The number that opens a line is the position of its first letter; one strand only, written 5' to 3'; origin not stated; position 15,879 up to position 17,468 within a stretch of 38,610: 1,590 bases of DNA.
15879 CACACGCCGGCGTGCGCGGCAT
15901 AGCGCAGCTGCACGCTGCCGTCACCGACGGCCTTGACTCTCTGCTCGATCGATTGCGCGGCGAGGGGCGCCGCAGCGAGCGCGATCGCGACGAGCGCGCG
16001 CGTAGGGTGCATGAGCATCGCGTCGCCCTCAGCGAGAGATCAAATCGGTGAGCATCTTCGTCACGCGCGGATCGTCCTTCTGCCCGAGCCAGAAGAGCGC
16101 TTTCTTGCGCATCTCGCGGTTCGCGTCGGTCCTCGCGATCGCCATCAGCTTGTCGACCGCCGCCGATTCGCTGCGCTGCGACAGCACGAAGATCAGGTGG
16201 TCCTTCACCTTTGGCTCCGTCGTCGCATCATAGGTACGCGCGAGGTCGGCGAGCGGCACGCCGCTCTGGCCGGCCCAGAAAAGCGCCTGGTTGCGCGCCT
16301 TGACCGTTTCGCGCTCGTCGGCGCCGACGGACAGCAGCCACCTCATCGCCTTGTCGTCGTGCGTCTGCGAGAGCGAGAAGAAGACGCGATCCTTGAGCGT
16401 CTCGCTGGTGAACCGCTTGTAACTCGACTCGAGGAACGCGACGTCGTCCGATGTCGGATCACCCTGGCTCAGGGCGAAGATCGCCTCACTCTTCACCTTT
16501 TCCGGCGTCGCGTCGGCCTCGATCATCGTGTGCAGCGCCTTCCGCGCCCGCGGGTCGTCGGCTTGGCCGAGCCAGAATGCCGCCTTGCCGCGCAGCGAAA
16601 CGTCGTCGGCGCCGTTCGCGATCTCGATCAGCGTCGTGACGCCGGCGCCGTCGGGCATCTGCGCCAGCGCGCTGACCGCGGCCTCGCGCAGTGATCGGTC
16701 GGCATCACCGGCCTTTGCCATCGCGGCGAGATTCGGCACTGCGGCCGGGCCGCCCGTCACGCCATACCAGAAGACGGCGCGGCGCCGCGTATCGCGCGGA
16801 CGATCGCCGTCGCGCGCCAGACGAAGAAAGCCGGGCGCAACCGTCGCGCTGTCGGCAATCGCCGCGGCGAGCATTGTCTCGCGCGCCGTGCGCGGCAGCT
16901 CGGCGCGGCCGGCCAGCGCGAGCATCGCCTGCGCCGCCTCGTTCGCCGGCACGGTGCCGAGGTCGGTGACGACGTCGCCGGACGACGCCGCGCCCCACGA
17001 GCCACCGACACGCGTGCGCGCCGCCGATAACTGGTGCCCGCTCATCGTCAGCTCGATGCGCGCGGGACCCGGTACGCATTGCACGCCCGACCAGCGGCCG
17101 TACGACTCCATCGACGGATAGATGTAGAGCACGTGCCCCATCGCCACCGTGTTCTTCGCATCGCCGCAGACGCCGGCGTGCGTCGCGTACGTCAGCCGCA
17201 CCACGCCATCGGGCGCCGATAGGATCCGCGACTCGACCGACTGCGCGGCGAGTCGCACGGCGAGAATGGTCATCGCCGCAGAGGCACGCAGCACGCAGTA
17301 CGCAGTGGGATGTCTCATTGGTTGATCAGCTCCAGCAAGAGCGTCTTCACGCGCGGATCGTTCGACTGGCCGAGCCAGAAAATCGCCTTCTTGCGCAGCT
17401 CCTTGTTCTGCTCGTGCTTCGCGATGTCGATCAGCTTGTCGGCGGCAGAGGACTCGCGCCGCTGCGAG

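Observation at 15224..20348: ECF sigma / anti-sigma operon followed by three paralogous secreted HEAT-like repeat proteins with a shared C-terminal tail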

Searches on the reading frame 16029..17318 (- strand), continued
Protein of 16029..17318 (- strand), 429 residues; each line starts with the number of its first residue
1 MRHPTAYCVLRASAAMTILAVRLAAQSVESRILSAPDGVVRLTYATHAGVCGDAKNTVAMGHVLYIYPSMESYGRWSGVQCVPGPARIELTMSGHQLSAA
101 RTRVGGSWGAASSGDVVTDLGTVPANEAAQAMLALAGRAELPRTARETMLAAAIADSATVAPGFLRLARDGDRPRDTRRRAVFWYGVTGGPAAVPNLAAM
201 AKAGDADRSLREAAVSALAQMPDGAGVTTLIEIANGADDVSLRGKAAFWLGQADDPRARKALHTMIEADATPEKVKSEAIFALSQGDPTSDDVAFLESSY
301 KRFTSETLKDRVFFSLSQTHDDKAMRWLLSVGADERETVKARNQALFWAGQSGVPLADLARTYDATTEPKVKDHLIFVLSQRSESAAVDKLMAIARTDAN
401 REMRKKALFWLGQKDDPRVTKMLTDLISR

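Call 37: search_protein_families(library=pfam, proteins=[L055:4640-5455:+, L055:5443-6792:+, L055:6782-7735:+, L064:3754-4611:+, L064:4615-6600:+, L064:6604-7890:+, L060:4621-6273:+, L060:6257-7702:+, L056:5200-6999:+, L056:6987-8129:+], max_evalue=0.01)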
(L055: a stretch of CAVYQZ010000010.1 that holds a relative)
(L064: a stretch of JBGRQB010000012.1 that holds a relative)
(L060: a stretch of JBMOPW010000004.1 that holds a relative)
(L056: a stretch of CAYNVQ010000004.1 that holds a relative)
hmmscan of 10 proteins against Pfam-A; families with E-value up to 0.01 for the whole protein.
L055:4640-5455:+ (272 aa): 1 family
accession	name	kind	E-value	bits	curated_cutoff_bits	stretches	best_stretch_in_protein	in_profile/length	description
PF13490.11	zf-HC2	-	1.1e-11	45.1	22.2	1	38-72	1-35/35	Putative zinc-finger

L055:5443-6792:+ (450 aa): 9 families
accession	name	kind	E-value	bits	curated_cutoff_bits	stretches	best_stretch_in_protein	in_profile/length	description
PF13646.12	HEAT_2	-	3.1e-37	127.2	27.7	4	159-236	8-84/88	HEAT repeats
PF03130.22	HEAT_PBS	-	2.1e-14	52.8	20.9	0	295-319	1-25/27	PBS lyase HEAT-like repeat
PF11838.14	ERAP1_C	-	2.7e-08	34.1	38.2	1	227-335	125-238/318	ERAP1-like C-terminal domain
PF13525.12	YfiO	-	4.1e-07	30.4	25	1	40-89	2-51/203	Outer membrane lipoprotein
PF23518.1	WW_2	-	0.00015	21.7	27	0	357-385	3-31/36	WW domain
PF13512.12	TPR_18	-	0.00088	19.9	21.9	0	40-78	7-45/145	Tetratricopeptide repeat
PF13513.12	HEAT_EZ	-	0.0041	18.1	27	0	215-241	29-54/55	HEAT-like repeat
PF02985.28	HEAT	-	0.0047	17.5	23.5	0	225-241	10-26/31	HEAT repeat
PF23379.1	DUF7096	-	0.0076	16.5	27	0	209-247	134-175/208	Domain of unknown function (DUF7096)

L055:6782-7735:+ (318 aa): 4 families
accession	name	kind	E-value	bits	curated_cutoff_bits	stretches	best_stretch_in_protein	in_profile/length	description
PF13646.12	HEAT_2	-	1.6e-17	64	27.7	2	191-269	11-88/88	HEAT repeats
PF03130.22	HEAT_PBS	-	3.3e-10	39.9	20.9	0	292-316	1-25/27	PBS lyase HEAT-like repeat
PF02985.28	HEAT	-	7.1e-07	29.4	23.5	0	215-238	4-26/31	HEAT repeat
PF13513.12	HEAT_EZ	-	2.1e-05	25.4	27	0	212-238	29-54/55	HEAT-like repeat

L064:3754-4611:+ (286 aa): 1 family
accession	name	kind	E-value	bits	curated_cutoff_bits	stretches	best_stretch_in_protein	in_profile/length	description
PF13490.11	zf-HC2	-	1.6e-08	34.9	22.2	1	20-53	1-34/35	Putative zinc-finger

L064:4615-6600:+ (662 aa): 12 families
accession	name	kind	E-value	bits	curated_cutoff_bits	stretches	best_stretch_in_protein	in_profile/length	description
PF13646.12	HEAT_2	-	9.8e-69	228.1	27.7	8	206-292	2-87/88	HEAT repeats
PF03130.22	HEAT_PBS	-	2.1e-20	71.3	20.9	0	351-373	4-26/27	PBS lyase HEAT-like repeat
PF00514.29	Arm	-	5e-12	45.9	20.6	0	361-391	10-39/41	Armadillo/beta-catenin-like repeat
PF11838.14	ERAP1_C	-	2.4e-10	40.8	38.2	0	240-381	76-231/318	ERAP1-like C-terminal domain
PF02985.28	HEAT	-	3.4e-10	39.6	23.5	0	207-230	4-26/31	HEAT repeat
PF13513.12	HEAT_EZ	-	1.1e-09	39.1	27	0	202-231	27-55/55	HEAT-like repeat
PF14668.11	RICTOR_V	-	1.6e-08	35.1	27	0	197-231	21-55/71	Rapamycin-insensitive companion of mTOR, domain 5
PF13174.12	TPR_6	-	0.00012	22.9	26.3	1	49-78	4-33/33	Tetratricopeptide repeat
PF13525.12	YfiO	-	0.00012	22.3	25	1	43-120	3-79/203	Outer membrane lipoprotein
PF20461.3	DUF6714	-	0.0028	18.1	27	0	544-606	84-148/161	Family of unknown function (DUF6714)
PF15565.11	Imm30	-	0.0046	17.5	27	0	213-272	6-66/98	Immunity protein 30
PF09324.15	Sec7-like_HDS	-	0.0059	16.9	23.5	0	622-653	19-50/84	Mon2/Sec7/BIG1-like, HDS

L064:6604-7890:+ (429 aa): 8 families
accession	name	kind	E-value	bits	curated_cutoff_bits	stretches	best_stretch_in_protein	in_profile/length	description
PF13646.12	HEAT_2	-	3.2e-32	111.1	27.7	4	262-344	3-84/88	HEAT repeats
PF03130.22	HEAT_PBS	-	1.3e-11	44.2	20.9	0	307-330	1-24/27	PBS lyase HEAT-like repeat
PF11838.14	ERAP1_C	-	8e-07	29.2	38.2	1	331-426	115-223/318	ERAP1-like C-terminal domain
PF03722.19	Hemocyanin_N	-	0.00039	21.5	28.9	0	289-346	40-98/124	Hemocyanin, all-alpha domain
PF14668.11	RICTOR_V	-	0.0015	19.2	27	0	321-355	26-60/71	Rapamycin-insensitive companion of mTOR, domain 5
PF15057.12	DUF4537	-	0.002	18.6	27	0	298-325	91-118/120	Domain of unknown function (DUF4537)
PF13513.12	HEAT_EZ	-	0.0063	17.5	27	0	379-413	21-54/55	HEAT-like repeat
PF02985.28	HEAT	-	0.0097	16.5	23.5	0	327-349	5-26/31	HEAT repeat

L060:4621-6273:+ (551 aa): 10 families
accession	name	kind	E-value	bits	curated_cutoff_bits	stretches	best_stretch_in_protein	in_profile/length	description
PF13646.12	HEAT_2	-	6.4e-70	231.9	27.7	8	222-309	2-88/88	HEAT repeats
PF03130.22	HEAT_PBS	-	1.2e-21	75.1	20.9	1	525-549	2-26/27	PBS lyase HEAT-like repeat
PF13513.12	HEAT_EZ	-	1.1e-12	48.5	27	0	221-245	30-53/55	HEAT-like repeat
PF02985.28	HEAT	-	1.1e-12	47.3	23.5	0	230-245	10-25/31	HEAT repeat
PF11838.14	ERAP1_C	-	8.8e-12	45.5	38.2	1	458-550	166-258/318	ERAP1-like C-terminal domain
PF00514.29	Arm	-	1.4e-11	44.5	20.6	0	415-440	16-40/41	Armadillo/beta-catenin-like repeat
PF13525.12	YfiO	-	1.8e-06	28.3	25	1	58-135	2-78/203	Outer membrane lipoprotein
PF14668.11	RICTOR_V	-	3e-05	24.6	27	0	504-539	24-59/71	Rapamycin-insensitive companion of mTOR, domain 5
PF13174.12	TPR_6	-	0.00022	22.1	26.3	0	66-94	5-33/33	Tetratricopeptide repeat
PF13512.12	TPR_18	-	0.0017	18.9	21.9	0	78-101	119-142/145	Tetratricopeptide repeat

L060:6257-7702:+ (482 aa): 4 families
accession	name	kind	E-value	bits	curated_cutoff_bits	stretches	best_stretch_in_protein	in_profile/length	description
PF13646.12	HEAT_2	-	3.2e-29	101.5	27.7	3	314-397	2-84/88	HEAT repeats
PF03130.22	HEAT_PBS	-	1.4e-18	65.7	20.9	0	456-478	1-23/27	PBS lyase HEAT-like repeat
PF13513.12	HEAT_EZ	-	3.6e-09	37.4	27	0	308-338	25-54/55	HEAT-like repeat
PF02985.28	HEAT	-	2e-08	34.1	23.5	0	441-466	2-26/31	HEAT repeat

L056:5200-6999:+ (600 aa): 11 families
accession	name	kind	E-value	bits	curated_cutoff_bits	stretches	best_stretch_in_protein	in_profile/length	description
PF13646.12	HEAT_2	-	8.6e-39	132.2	27.7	6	304-385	4-84/88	HEAT repeats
PF03130.22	HEAT_PBS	-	5.4e-16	57.7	20.9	0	316-337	1-22/27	PBS lyase HEAT-like repeat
PF11838.14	ERAP1_C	-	5.6e-10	39.6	38.2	2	356-504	99-258/318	ERAP1-like C-terminal domain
PF13174.12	TPR_6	-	6.2e-07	30.1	26.3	0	85-127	2-33/33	Tetratricopeptide repeat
PF13525.12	YfiO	-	1.1e-06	29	25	1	45-144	41-140/203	Outer membrane lipoprotein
PF02985.28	HEAT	-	6.1e-06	26.5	23.5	0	437-456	9-27/31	HEAT repeat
PF14668.11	RICTOR_V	-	3.1e-05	24.6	27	0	427-467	26-66/71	Rapamycin-insensitive companion of mTOR, domain 5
PF13251.12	DUF4042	-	0.00065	19.9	27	0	398-456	8-67/182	Domain of unknown function (DUF4042)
PF13512.12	TPR_18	-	0.0046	17.6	21.9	0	41-92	5-56/145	Tetratricopeptide repeat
PF07237.17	DUF1428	-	0.0079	16.9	27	0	493-578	13-98/102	Protein of unknown function (DUF1428)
PF23518.1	WW_2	-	0.0094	15.9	27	0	377-390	2-15/36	WW domain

L056:6987-8129:+ (381 aa): 4 families
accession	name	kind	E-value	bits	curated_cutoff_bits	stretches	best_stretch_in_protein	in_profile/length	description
PF13646.12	HEAT_2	-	2.8e-33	114.5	27.7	4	275-360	2-85/88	HEAT repeats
PF03130.22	HEAT_PBS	-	1.4e-10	41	20.9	0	225-247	1-23/27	PBS lyase HEAT-like repeat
PF02985.28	HEAT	-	0.00028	21.3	23.5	0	283-299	10-26/31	HEAT repeat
PF13513.12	HEAT_EZ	-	0.0013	19.6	27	0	270-299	26-54/55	HEAT-like repeat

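Call 50: search_protein_families(library=pfam, proteins=[L027:625-2451:-, L027:3161-5152:-, L027:5214-5933:-, L027:7377-8084:-, L027:8081-8938:-, L027:9283-12033:+], max_evalue=0.001)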
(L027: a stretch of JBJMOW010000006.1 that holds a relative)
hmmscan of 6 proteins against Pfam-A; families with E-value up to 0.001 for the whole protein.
L027:625-2451:- (608 aa): 2 families
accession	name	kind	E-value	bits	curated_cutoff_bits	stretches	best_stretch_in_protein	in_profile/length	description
PF00144.29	Beta-lactamase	-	2.9e-48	165.2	27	1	158-461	5-314/329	Beta-lactamase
PF14534.12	DUF4440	-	3.4e-14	53.6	25.2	1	32-136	2-106/107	Domain of unknown function (DUF4440)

L027:3161-5152:- (663 aa): 1 family
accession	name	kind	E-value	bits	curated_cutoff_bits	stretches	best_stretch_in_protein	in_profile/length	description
PF08309.17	LVIVD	-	5.5e-10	38.9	20.2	0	90-124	5-40/42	LVIVD repeat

L027:5214-5933:- (239 aa): 2 families
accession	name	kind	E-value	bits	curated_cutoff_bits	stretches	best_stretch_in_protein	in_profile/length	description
PF03713.19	DUF305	-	1.9e-45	155.1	27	1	73-229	1-151/151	Domain of unknown function (DUF305)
PF13628.12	DUF4142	-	2.8e-09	37.8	27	1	72-213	2-123/138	Domain of unknown function (DUF4142)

L027:7377-8084:- (235 aa): 1 family
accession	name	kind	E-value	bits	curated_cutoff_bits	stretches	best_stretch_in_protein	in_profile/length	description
PF01904.24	DUF72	-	5.6e-58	197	25.3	1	20-218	1-205/217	Protein of unknown function DUF72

L027:8081-8938:- (285 aa): 1 family
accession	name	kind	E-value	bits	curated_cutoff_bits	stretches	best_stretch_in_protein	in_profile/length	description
PF02735.22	Ku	-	2.2e-52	178.1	25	1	27-206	1-189/190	Ku70/Ku80 beta-barrel domain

L027:9283-12033:+ (916 aa): 5 families
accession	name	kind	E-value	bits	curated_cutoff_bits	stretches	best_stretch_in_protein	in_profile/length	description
PF21686.3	LigD_Prim-Pol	-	1.4e-84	284.1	27.4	1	633-885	1-252/254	LigD, primase-polymerase domain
PF13298.12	LigD_N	-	8.5e-43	145.3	31.1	1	57-162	1-107/107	DNA Ligase D 3'-phosphoesterase domain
PF01068.26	DNA_ligase_A_M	-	4.1e-30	105.4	26.2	1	242-421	16-204/204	ATP dependent DNA ligase domain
PF04679.21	DNA_ligase_A_C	-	1e-19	71.2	27.5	1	440-545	2-94/94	ATP dependent DNA ligase C terminal region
PF09414.15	RNA_ligase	-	1.9e-05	25.3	27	1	248-421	3-171/171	RNA ligase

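Call 67: search_protein_families(library=padloc, proteins=[window:16029-17318:-], max_evalue=0.001)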
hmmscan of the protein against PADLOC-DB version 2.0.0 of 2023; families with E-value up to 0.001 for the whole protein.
window:16029-17318:- (429 aa): 1 family
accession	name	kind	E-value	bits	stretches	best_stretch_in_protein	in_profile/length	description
PDLC02919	HEAT-ARM_XIII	-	1.6e-08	30.4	1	205-301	304-395/1972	-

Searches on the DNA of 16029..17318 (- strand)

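Call 51: search_rna_families(sources=[L027, L025, L051, L012, L014, L024], threshold=gathering)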
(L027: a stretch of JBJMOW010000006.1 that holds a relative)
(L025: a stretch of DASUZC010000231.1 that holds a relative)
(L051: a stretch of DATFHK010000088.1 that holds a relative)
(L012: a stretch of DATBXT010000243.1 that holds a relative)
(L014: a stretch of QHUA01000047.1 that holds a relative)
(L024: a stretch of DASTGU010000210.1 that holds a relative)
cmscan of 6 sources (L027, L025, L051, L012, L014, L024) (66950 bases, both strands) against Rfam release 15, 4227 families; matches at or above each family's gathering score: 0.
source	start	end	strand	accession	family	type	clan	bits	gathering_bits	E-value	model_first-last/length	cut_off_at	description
